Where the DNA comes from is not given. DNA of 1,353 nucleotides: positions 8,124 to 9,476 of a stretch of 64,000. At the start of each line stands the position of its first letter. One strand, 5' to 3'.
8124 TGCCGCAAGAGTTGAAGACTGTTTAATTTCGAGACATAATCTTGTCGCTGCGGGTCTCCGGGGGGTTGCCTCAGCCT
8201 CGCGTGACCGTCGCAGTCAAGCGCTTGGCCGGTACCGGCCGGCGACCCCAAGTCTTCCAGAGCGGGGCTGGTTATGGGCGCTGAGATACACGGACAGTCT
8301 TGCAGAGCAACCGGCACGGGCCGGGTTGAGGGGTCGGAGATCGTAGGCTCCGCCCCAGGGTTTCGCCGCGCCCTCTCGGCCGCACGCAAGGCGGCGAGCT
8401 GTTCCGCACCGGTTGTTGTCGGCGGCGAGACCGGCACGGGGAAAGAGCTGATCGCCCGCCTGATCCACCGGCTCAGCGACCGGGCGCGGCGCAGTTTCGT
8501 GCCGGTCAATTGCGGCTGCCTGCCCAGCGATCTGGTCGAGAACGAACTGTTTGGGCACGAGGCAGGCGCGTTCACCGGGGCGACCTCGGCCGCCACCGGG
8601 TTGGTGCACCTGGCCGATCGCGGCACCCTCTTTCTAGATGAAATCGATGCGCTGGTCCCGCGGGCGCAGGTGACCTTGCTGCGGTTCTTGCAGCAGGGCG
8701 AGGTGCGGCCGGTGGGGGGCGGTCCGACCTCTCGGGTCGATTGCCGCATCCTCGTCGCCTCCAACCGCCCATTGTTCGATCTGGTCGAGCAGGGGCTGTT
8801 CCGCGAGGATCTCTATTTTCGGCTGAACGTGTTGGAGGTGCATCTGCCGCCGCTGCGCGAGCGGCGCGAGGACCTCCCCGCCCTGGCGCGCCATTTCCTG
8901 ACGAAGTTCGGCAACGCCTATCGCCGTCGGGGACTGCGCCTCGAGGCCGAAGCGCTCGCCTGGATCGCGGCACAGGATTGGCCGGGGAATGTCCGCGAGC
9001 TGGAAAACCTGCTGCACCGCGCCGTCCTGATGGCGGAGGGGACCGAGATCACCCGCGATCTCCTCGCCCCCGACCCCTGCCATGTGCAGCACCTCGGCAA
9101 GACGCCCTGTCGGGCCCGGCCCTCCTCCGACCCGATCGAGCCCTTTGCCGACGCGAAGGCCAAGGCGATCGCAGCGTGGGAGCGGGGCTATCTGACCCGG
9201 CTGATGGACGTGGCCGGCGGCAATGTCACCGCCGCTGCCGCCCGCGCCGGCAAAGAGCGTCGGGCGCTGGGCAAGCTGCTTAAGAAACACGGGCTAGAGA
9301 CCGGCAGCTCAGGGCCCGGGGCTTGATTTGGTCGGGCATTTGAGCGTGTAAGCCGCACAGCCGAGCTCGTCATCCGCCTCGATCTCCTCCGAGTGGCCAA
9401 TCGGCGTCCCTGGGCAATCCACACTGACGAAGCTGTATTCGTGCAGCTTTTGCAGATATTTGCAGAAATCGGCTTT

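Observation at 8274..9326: Sensor-less sigma54 activator encoded at the far end of the eCIS operon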

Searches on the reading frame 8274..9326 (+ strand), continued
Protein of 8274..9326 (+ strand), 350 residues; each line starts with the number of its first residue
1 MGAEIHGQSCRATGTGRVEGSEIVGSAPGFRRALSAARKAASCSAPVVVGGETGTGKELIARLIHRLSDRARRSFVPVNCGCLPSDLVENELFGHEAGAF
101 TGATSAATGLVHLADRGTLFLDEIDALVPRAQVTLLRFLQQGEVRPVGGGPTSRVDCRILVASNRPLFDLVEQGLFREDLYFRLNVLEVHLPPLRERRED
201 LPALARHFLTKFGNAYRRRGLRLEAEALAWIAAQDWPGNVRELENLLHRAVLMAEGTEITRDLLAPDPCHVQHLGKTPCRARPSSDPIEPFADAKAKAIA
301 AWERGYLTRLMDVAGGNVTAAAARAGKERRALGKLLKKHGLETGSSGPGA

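Call 72: predict_structure(protein=P0015)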
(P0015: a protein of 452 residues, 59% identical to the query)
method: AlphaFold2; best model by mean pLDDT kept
length: 452 residues; sequences in the alignment: 1
mean_pLDDT: 36.4   pTM: 0.21
mean pLDDT of the five models: 36.4, 32.2, 30.5, 29.6, 29.3
residues with pLDDT >= 90: 0; 70-90: 0; 50-70: 36; < 50: 416
segments of 3 or more residues with pLDDT < 50: 1-11, 13-23, 48-429, 447-452
pLDDT, mean of each block of 10 residues (from residue 1): 40 45 51 55 48 31 24 26 27 36 38 39 28 26 36 38 35 40 30 24 28 30 29 30 34 33 28 31 33 33 32 39 38 35 39 41 38 33 37 45 45 42 44 54 49 32
secondary structure, 60 per line:
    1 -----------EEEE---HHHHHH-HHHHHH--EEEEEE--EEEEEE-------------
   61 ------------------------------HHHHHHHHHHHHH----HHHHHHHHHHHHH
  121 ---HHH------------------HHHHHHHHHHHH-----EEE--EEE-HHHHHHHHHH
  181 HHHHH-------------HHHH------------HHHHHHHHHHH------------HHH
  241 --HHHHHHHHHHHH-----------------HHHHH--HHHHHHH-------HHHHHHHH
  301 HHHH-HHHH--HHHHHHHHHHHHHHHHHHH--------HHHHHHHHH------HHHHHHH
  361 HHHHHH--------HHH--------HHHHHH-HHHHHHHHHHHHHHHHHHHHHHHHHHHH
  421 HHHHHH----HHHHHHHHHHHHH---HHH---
elements in order: E12-15 H19-24 H26-31 E34-39 E42-47 H91-103 H108-120 H145-156 E162-164 E167-169 H171-185 H199-202 H215-225 H243-254 H272-276 H279-285 H293-304 H306-309 H312-330 H339-347 H354-366 H386-391 H393-426 H431-443

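Call 79: predict_structure(alignment_id=A6)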
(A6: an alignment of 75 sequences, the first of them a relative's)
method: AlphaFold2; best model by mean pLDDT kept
length: 452 residues; sequences in the alignment: 75
mean_pLDDT: 90.3   pTM: 0.74
mean pLDDT of the five models: 90.3, 90.0, 89.6, 89.1, 88.5
residues with pLDDT >= 90: 329; 70-90: 100; 50-70: 16; < 50: 7
segments of 3 or more residues with pLDDT < 50: 1-5
pLDDT, mean of each block of 10 residues (from residue 1): 56 94 95 94 88 85 82 88 85 89 93 94 86 89 91 93 97 97 92 94 94 90 96 97 95 93 90 97 97 96 96 94 96 92 93 95 93 93 70 70 88 92 94 94 81 46
secondary structure, 60 per line:
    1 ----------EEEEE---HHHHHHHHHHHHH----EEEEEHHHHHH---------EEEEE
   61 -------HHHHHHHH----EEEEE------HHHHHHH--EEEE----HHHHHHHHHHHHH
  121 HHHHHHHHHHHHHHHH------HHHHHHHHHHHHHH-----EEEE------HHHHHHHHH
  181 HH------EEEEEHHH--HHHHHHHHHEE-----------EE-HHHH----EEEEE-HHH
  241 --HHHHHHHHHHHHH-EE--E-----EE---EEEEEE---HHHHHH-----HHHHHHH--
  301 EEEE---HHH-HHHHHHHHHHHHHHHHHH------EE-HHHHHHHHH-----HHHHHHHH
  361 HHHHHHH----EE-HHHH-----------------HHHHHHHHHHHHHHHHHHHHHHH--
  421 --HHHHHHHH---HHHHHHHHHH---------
elements in order: E11-15 H19-31 E36-40 H41-46 E56-60 H68-75 E80-84 H91-97 E100-103 H108-136 H143-156 E162-165 H172-182 E189-193 H199-207 H224-227 E232-236 H243-255 E272-277 H281-286 H292-298 E301-304 H312-329 H339-347 H353-367 H375-378 H396-418 H423-430 H434-443

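Call 81: fold_search(model_id=the predicted structure, library=pdb)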
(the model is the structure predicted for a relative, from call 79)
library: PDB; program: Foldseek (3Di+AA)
matches with E <= 10: 1764; with E <= 0.001: 909
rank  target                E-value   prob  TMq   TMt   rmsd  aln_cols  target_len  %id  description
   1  3dzd_A                2.4e-34  1.00  0.51  0.63  14.4       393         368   35  Crystal structure of sigma54 activator NTRC4 in the inactive state (released 2008-11-25)
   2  1ny5_A                2.6e-34  1.00  0.51  0.60  16.2       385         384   34  Crystal structure of sigm54 activator (AAA+ ATPase) in the inactive state (released 2003-11-11)
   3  1ny5_B                1.0e-33  1.00  0.52  0.61  16.1       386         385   34  Crystal structure of sigm54 activator (AAA+ ATPase) in the inactive state (released 2003-11-11)
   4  5m7p_B                1.7e-32  1.00  0.51  0.53  18.8       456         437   28  Crystal structure of NtrX from Brucella abortus in complex with ADP processed with the CrystalDirect automated mountin (released 2017-01-25)
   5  5m7p_A                5.9e-32  1.00  0.52  0.53  14.6       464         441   27  Crystal structure of NtrX from Brucella abortus in complex with ADP processed with the CrystalDirect automated mountin (released 2017-01-25)
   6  5m7n_A                1.0e-31  1.00  0.52  0.53  14.6       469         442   27  Crystal structure of NtrX from Brucella abortus in complex with ATP processed with the CrystalDirect automated mountin (released 2017-01-25)
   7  5m7o_B                1.3e-31  1.00  0.49  0.50  19.9       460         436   28  Crystal structure of NtrX from Brucella abortus processed with the CrystalDirect automated mounting and cryo-cooling t (released 2017-01-25)
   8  4l4u                  1.5e-31  1.00  0.50  0.58  15.2       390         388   32  Crystal structure of construct containing A. aeolicus NtrC1 receiver, central and DNA binding domains (released 2013-08-28)
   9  5m7n_B                3.9e-31  1.00  0.50  0.53  19.0       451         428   28  Crystal structure of NtrX from Brucella abortus in complex with ATP processed with the CrystalDirect automated mountin (released 2017-01-25)
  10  5m7o_A                6.2e-31  1.00  0.51  0.52  15.8       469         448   28  Crystal structure of NtrX from Brucella abortus processed with the CrystalDirect automated mounting and cryo-cooling t (released 2017-01-25)
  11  3m0e_A                3.1e-29  1.00  0.50  0.89   2.3       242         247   44  Crystal structure of the ATP-bound state of Walker B mutant of NtrC1 ATPase domain (released 2010-11-03)
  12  5ep0                  4.5e-29  1.00  0.51  0.61  16.2       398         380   31  Quorum-Sensing Signal Integrator LuxO - Receiver+Catalytic Domains (released 2016-04-20)
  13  8p53_C                5.3e-29  1.00  0.53  0.62  12.2       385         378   32  Cryo-EM structure of the c-di-GMP-free FleQ-FleN master regulator complex of P. aeruginosa (released 2023-12-13)
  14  8p53_D                6.7e-29  1.00  0.53  0.63  12.2       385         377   32  Cryo-EM structure of the c-di-GMP-free FleQ-FleN master regulator complex of P. aeruginosa (released 2023-12-13)
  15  4lzz_W                3.8e-28  1.00  0.51  0.89   1.9       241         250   45  Nucleotide-induced asymmetry within atpase activator ring drives s54-RNAP interaction and ATP hydrolysis (released 2013-12-04)
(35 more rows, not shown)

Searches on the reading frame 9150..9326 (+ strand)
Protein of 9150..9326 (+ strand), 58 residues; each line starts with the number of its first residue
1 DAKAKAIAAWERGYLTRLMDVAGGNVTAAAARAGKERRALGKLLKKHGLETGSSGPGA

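Call 83: search_protein_families(library=pfam, proteins=[window:9150-9326:+], max_evalue=10)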
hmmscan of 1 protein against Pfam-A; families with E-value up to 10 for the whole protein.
window:9150-9326:+ (58 aa): 1 family
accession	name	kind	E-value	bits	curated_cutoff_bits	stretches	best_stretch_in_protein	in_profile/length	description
PF02954.25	HTH_8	-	0.00068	19.8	22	1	10-46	5-41/42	Bacterial regulatory protein, Fis family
